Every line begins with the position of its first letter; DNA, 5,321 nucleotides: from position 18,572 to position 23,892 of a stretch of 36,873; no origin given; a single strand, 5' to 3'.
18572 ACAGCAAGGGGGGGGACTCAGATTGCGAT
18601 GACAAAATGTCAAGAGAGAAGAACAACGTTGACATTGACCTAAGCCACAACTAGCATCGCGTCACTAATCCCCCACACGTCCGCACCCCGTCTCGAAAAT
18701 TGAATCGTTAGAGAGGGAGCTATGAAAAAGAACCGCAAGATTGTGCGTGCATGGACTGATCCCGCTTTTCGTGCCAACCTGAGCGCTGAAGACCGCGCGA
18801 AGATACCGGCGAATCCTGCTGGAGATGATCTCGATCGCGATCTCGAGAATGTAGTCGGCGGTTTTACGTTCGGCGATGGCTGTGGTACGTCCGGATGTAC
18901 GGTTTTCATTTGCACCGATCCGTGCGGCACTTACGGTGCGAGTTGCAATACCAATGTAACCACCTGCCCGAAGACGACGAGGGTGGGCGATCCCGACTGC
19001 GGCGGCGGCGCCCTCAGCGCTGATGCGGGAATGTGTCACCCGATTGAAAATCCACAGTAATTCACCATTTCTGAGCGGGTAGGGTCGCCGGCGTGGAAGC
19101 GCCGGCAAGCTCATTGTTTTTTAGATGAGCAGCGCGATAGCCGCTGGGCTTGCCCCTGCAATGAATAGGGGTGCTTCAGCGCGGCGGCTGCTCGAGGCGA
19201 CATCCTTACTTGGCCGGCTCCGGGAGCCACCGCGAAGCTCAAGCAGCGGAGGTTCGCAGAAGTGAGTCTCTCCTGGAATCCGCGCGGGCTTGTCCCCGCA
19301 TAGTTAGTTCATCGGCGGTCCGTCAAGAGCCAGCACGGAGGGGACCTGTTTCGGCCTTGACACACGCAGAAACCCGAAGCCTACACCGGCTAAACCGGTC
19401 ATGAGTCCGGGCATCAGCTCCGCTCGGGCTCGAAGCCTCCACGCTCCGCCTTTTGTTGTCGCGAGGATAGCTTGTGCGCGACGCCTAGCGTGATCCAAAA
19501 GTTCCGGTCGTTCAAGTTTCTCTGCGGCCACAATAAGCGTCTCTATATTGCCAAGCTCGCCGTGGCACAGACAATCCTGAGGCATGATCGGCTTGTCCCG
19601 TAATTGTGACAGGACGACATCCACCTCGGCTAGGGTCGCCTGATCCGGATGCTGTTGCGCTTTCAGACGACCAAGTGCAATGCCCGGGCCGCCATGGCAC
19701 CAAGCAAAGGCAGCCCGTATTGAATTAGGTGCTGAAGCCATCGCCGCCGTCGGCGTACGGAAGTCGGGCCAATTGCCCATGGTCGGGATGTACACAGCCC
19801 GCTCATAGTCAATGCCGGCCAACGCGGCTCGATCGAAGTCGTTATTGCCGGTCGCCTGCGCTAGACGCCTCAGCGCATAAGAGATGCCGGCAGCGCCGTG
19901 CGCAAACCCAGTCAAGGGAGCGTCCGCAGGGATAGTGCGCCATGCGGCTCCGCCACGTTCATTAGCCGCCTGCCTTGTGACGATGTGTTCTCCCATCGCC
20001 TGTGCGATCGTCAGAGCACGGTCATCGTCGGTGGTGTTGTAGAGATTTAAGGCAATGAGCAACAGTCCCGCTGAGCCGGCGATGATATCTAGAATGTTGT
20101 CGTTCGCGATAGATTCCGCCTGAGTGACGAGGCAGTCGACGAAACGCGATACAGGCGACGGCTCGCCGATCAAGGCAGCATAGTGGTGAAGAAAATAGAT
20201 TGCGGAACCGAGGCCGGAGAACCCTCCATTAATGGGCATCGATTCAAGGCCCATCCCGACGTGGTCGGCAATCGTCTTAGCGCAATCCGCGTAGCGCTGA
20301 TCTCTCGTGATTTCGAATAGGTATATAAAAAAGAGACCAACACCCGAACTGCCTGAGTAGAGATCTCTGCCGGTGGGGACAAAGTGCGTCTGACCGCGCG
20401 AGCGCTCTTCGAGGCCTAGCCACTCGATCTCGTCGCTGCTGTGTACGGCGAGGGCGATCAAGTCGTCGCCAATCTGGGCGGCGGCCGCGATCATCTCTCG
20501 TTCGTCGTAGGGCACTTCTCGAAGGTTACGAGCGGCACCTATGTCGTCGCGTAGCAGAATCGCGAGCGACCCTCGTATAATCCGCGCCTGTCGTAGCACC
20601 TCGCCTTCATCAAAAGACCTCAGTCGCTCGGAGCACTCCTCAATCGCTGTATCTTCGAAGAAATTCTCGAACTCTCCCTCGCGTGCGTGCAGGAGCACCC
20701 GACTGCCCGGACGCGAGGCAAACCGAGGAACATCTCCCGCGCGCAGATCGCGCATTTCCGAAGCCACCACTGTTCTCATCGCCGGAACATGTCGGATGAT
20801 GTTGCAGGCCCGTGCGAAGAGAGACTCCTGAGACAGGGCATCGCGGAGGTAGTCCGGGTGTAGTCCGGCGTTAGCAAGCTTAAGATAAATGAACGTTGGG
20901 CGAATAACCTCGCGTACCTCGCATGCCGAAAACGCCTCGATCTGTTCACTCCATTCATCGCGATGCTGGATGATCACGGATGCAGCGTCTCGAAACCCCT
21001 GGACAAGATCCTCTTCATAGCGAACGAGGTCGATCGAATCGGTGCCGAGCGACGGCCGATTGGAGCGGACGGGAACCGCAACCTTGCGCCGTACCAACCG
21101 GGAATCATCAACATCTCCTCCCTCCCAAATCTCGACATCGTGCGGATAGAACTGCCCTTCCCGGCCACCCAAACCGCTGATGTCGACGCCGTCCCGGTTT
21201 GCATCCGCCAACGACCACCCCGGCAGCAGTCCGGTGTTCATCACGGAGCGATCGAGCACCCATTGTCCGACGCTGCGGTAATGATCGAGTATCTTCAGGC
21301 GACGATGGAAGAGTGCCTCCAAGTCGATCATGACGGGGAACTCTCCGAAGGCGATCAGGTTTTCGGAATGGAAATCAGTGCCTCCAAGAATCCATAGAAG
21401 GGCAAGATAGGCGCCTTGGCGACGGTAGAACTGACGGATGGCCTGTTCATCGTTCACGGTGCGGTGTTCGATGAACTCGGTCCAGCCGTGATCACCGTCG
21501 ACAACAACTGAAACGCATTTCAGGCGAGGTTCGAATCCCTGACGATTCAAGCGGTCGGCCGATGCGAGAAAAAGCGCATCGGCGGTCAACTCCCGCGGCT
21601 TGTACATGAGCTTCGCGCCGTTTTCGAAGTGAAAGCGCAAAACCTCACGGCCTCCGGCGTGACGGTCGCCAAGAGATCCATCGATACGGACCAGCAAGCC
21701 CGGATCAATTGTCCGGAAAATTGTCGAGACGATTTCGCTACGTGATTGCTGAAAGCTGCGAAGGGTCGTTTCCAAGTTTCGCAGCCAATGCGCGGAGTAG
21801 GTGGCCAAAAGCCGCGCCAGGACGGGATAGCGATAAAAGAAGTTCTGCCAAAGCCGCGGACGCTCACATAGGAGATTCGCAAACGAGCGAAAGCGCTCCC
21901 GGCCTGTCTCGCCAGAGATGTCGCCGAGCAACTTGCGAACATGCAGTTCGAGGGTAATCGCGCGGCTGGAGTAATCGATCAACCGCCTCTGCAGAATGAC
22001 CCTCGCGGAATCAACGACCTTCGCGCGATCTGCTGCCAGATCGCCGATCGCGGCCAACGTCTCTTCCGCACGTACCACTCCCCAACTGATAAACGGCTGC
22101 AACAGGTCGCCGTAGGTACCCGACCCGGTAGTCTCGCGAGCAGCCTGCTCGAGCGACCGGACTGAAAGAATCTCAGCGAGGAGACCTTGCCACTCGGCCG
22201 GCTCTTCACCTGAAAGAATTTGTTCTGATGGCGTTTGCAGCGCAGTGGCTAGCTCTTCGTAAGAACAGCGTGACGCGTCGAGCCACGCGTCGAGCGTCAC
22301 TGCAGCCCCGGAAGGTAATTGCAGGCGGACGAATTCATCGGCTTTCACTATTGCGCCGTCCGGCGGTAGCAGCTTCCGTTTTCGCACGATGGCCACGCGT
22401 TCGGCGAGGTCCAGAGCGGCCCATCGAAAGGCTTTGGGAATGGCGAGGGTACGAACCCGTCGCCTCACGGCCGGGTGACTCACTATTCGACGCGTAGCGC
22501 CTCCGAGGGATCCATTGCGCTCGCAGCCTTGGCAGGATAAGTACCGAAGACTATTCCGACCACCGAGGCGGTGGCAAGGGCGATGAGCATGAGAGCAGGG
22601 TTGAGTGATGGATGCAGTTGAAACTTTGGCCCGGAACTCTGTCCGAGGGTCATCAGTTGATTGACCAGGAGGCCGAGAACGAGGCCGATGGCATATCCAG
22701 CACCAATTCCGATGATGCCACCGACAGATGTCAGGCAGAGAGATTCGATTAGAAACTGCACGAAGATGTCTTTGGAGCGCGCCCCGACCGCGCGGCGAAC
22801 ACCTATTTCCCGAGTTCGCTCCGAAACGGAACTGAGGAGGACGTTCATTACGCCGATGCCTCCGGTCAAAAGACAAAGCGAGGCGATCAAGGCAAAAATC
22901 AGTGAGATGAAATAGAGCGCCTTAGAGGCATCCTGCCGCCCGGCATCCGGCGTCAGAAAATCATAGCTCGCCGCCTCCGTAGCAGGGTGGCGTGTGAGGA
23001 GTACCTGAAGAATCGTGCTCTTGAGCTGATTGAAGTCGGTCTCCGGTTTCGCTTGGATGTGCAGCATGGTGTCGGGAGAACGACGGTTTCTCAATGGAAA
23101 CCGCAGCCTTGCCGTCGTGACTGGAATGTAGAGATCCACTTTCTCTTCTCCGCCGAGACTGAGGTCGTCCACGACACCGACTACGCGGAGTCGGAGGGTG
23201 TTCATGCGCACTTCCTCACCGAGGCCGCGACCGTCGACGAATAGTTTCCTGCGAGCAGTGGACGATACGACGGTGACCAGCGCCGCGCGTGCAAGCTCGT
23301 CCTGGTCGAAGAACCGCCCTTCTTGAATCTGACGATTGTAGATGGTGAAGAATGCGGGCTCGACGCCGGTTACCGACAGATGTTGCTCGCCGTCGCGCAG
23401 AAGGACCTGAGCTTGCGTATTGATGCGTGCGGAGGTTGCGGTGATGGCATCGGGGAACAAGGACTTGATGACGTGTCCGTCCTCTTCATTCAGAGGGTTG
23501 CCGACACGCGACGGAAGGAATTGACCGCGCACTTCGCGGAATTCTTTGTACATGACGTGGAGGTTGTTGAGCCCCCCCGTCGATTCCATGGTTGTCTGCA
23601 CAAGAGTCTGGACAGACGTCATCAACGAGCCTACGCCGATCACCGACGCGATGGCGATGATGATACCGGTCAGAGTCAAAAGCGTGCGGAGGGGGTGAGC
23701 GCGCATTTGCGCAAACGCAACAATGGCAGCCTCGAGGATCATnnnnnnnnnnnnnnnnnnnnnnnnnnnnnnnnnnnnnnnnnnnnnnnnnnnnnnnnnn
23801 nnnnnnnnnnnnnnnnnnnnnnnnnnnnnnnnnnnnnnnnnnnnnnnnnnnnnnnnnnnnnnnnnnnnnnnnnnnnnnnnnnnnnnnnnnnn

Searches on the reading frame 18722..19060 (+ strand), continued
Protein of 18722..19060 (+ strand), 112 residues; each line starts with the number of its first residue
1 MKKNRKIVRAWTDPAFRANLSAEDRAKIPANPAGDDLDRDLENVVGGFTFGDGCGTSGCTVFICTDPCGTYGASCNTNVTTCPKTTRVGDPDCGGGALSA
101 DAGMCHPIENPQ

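Call 61: fold_search(model_id=the predicted structure, library=pdb)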
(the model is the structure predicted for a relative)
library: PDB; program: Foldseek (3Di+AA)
matches with E <= 10: 1939; with E <= 0.001: 640
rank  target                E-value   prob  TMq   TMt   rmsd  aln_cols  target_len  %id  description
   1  4j25_G                4.0e-08  1.00  0.72  0.73   3.0       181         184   16  Crystal structure of a Pseudomonas putida prolyl-4-hydroxylase (P4H) (released 2014-02-05)
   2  4iw3_A                4.2e-08  1.00  0.71  0.66   4.3       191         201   16  Crystal structure of a Pseudomonas putida prolyl-4-hydroxylase (P4H) in complex with elongation factor Tu (EF-Tu) (released 2014-01-29)
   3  4j25_E                4.5e-08  1.00  0.72  0.73   3.3       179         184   16  Crystal structure of a Pseudomonas putida prolyl-4-hydroxylase (P4H) (released 2014-02-05)
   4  6t8m_C                9.3e-08  1.00  0.66  0.61   4.1       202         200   14  Prolyl Hydroxylase (PHD) involved in hypoxia sensing by Dictyostelium discoideum (released 2020-09-23)
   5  4j25_F                1.2e-07  1.00  0.69  0.69   3.5       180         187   16  Crystal structure of a Pseudomonas putida prolyl-4-hydroxylase (P4H) (released 2014-02-05)
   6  6t8m_A                1.5e-07  1.00  0.69  0.64   3.8       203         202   14  Prolyl Hydroxylase (PHD) involved in hypoxia sensing by Dictyostelium discoideum (released 2020-09-23)
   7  6t8m_B                1.5e-07  1.00  0.66  0.61   4.3       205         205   14  Prolyl Hydroxylase (PHD) involved in hypoxia sensing by Dictyostelium discoideum (released 2020-09-23)
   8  6yw1_A                2.1e-07  1.00  0.71  0.64   3.9       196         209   12  HIF prolyl hydroxylase 2 (PHD2/ EGLN1) in complex with 2OG and RaPID-derived silent allosteric cyclic peptide 3C (14-m (released 2020-12-30)
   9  4j25_H                2.2e-07  1.00  0.71  0.71   3.0       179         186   15  Crystal structure of a Pseudomonas putida prolyl-4-hydroxylase (P4H) (released 2014-02-05)
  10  7vbr_D                3.0e-07  1.00  0.68  0.55   7.5       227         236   14  Fe(II)/(alpha)ketoglutarate-dependent dioxygenase TlxI (released 2022-04-20)
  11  4bqy                  3.8e-07  1.00  0.70  0.60   3.6       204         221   13  HIF prolyl hydroxylase 2 (PHD2/ EGLN1) in complex with Fe(II) and N-[(1-chloro-4-hydroxyisoquinolin-3-yl)carbonyl]alanin (released 2013-06-19)
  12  6yw4_A                4.3e-07  1.00  0.71  0.64   3.8       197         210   12  HIF prolyl hydroxylase 2 (PHD2/ EGLN1) in complex with N-oxalylglycine (NOG) and a RaPID-derived silent allosteric cyc (released 2020-12-30)
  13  5la9_B                4.5e-07  1.00  0.74  0.66   3.6       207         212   11  HIF prolyl hydroxylase 2 (PHD2-R281C/V314C) cross-linked to HIF-1alpha NODD-L397C/D412C and N-oxalylglycine (NOG) (com (released 2016-08-31)
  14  6n1f_B                4.8e-07  1.00  0.67  0.61   3.8       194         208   15  Crystal structure of Oxidoreductase, 2OG-Fe(II) oxygenase family, from Burkholderia pseudomallei (released 2018-12-19)
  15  4qkd_A                4.8e-07  1.00  0.62  0.61   4.2       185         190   12  Crystal structure of human ALKBH7 in complex with alpha-ketoglutarate and Mn(II) (released 2014-08-20)
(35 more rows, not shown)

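Call 72: find_related_loci(query=A3, collection=metagenome_contigs, flank=10000)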
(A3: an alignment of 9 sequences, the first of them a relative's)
Query A3 (439 aa) in metagenome_contigs; peptide patterns used: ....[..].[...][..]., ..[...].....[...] (x = any residue, [..] = any of these).
136 stretches matched a pattern; 4 encode a relative of the query (tblastn E <= 1e-3); 4 distinct loci.
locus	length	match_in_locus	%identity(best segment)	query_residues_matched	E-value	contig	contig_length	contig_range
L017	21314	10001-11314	54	1-435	8e-131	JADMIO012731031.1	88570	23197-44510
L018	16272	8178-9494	49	1-436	1e-124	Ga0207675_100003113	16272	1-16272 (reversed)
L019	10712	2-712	54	200-435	5e-77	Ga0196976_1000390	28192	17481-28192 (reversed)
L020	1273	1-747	55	188-435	6e-77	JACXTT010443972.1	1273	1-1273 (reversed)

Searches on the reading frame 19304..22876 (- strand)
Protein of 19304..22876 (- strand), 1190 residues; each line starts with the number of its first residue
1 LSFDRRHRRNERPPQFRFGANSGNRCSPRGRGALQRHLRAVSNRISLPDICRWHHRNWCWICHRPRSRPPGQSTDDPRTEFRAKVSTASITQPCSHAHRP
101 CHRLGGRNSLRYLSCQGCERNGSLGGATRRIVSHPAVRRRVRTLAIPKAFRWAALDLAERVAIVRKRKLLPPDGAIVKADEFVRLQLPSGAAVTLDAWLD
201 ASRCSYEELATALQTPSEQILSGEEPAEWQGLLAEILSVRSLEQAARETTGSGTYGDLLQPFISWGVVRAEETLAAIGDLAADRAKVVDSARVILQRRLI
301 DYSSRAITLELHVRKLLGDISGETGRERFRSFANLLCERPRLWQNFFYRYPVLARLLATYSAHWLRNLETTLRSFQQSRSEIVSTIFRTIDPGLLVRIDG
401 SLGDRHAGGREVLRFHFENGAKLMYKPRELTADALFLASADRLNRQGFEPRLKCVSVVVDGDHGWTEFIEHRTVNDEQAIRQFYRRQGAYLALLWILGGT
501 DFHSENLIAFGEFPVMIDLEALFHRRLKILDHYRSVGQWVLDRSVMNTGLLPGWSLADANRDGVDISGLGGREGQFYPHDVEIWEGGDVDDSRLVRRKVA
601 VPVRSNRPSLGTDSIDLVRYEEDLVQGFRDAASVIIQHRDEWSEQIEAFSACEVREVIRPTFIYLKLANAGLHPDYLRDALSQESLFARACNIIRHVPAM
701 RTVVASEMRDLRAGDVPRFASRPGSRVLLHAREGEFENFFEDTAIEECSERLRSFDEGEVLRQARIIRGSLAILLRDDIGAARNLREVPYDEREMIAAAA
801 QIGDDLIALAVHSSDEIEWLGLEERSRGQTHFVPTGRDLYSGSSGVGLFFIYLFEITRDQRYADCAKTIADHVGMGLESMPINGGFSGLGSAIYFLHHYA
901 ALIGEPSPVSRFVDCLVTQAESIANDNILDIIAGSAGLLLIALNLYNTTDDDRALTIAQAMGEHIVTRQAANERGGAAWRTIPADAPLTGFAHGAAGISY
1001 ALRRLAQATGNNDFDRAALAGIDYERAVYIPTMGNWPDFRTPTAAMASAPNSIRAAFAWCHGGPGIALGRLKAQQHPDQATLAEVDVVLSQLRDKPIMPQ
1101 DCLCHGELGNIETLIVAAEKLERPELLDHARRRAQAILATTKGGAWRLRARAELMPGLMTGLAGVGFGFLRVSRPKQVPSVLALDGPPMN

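Call 4: search_protein_families(library=pfam, proteins=[window:19304-22876:-], max_evalue=0.01)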
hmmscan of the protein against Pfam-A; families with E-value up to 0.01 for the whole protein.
window:19304-22876:- (1190 aa): 2 families
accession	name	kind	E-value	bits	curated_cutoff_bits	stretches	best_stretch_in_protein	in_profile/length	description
PF13575.12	DUF4135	-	1.1e-105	354.3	29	1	350-721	1-377/378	Domain of unknown function (DUF4135)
PF05147.19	LANC_like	-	6.2e-59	199.8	23.2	1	834-1182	2-349/350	Lanthionine synthetase C-like protein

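Call 8: search_protein_families(library=ncbifam, proteins=[window:19304-22876:-], max_evalue=0.01)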
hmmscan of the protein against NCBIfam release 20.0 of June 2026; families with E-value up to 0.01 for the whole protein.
window:19304-22876:- (1190 aa): 3 families
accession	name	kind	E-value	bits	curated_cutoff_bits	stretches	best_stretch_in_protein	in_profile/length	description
TIGR03897.1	lanti_2_LanM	subfamily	1.3e-237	790.9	304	1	258-1175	2-932/932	type 2 lanthipeptide synthetase LanM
NF038150.1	lanthi_synth_IV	equivalog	1.5e-29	103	650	1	800-1174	474-845/851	class IV lanthionine synthetase LanL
NF038151.1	lanthi_synth_III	equivalog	1.1e-15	57.1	575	1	924-1137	598-796/833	class III lanthionine synthetase LanKC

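Call 38: find_related_loci(query=window:19304-22483:-, collection=metagenome_contigs, flank=10000)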
Query window:19304-22483:- (1059 aa) in metagenome_contigs; peptide patterns used: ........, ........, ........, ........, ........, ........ (x = any residue, [..] = any of these).
74 stretches matched a pattern, but none encodes a relative of the query by tblastn (E <= 1e-3).

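Call 40: find_homologous_proteins(query=window:19304-22483:-, max_evalue=1e-30)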
Query window:19304-22483:- (1059 aa): 235 proteins with E <= 1e-30 among 8000 candidates; the best 120 are listed.
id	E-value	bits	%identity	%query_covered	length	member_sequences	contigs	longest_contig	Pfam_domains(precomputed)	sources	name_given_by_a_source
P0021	0.0e+0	2335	100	97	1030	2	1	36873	PF13575.13,PF05147.20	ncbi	ncbi:MAG: type 2 lanthipeptide synthetase LanM family protein [Thermoanaerobaculia bacterium]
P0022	0.0e+0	1401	60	100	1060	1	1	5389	PF13575.13,PF05147.20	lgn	-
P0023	0.0e+0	1251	55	98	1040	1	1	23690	PF13575.13,PF05147.20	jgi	jgi:type 2 lantibiotic biosynthesis protein LanM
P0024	0.0e+0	1195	54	99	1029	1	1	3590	PF13575.13,PF05147.20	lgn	-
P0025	2.6e-178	613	35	91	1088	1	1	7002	PF13575.13,PF05147.20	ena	-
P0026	5.3e-174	599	36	88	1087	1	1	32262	PF13575.13,PF05147.20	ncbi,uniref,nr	ncbi:type 2 lanthipeptide synthetase LanM family protein [Anabaena catenula]|uniref:Type 2 lantipept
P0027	4.1e-169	583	36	99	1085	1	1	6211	PF13575.13,PF05147.20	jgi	jgi:type 2 lantibiotic biosynthesis protein LanM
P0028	5.2e-169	582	35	86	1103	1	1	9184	PF13575.13,PF05147.20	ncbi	-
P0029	4.4e-168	579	35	95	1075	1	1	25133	PF13575.13,PF05147.20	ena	-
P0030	2.2e-167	577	35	91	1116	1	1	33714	PF13575.13,PF05147.20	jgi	jgi:type 2 lantibiotic biosynthesis protein LanM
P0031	1.2e-166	574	37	84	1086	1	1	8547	PF13575.13,PF05147.20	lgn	-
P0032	1.6e-166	574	34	88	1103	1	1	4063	PF13575.13,PF05147.20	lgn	-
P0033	1.6e-166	574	35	90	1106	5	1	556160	PF13575.13,PF05147.20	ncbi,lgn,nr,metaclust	ncbi:type 2 lantipeptide synthetase LanM [Scytonema tolypothrichoides VB-61278]|nr:type 2 lantipepti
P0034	1.2e-165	571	34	91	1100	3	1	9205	PF13575.13,PF05147.20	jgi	jgi:type 2 lantibiotic biosynthesis protein LanM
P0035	1.3e-165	571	35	91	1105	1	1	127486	PF13575.13,PF05147.20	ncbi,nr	ncbi:type 2 lantipeptide synthetase LanM family protein [Pleurocapsales cyanobacterium LEGE 06147]|n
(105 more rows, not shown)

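Call 41: find_encoding_contigs(protein=P0023, flank=10000, max_places=3)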
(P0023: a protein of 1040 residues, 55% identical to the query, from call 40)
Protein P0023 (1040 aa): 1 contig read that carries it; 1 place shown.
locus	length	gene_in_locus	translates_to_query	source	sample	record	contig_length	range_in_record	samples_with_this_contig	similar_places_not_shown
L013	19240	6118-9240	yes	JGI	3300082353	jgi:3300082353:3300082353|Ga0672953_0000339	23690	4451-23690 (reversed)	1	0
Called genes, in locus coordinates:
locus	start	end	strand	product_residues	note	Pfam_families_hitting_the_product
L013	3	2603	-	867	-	?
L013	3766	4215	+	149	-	-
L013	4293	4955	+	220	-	PF00072:Response_reg, PF00486:Trans_reg_C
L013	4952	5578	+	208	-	PF26769:HAMP_PhoQ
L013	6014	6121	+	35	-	-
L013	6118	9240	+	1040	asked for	PF13575:DUF4135, PF05147:LANC_like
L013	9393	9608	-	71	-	-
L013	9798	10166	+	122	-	PF09907:HigB_toxin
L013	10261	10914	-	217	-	-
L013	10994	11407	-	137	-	-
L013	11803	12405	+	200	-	-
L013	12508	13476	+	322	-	PF13191:AAA_16 (weak), PF07726:AAA_3 (faint), PF07728:AAA_5, PF00004:AAA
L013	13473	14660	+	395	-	PF05762:VWA_CoxE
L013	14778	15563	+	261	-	PF08843:AbiEii (faint)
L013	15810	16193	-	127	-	-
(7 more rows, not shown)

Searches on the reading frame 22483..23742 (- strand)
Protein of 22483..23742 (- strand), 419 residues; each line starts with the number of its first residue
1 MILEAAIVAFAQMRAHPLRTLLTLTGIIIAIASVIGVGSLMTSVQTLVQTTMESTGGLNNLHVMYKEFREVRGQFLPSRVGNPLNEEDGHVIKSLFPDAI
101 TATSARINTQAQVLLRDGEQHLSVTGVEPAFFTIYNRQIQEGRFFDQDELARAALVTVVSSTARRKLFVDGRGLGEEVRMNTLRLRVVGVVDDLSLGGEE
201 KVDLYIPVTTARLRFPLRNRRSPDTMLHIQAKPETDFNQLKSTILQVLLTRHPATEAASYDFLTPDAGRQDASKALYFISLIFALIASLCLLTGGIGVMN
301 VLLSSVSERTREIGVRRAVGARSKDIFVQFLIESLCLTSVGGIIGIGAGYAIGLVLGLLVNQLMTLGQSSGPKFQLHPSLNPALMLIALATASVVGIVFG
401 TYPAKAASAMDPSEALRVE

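Call 4: search_protein_families(library=pfam, proteins=[window:22483-23742:-], max_evalue=0.01)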
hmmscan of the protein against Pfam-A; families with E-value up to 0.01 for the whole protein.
window:22483-23742:- (419 aa): 2 families
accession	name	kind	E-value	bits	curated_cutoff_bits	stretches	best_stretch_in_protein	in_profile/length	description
PF12704.14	MacB_PCD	-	1.2e-33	117.6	27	1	20-245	1-205/207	MacB-like periplasmic core domain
PF02687.27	FtsX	-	7.9e-20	71.5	25.5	1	285-412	2-120/120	FtsX-like permease C-terminal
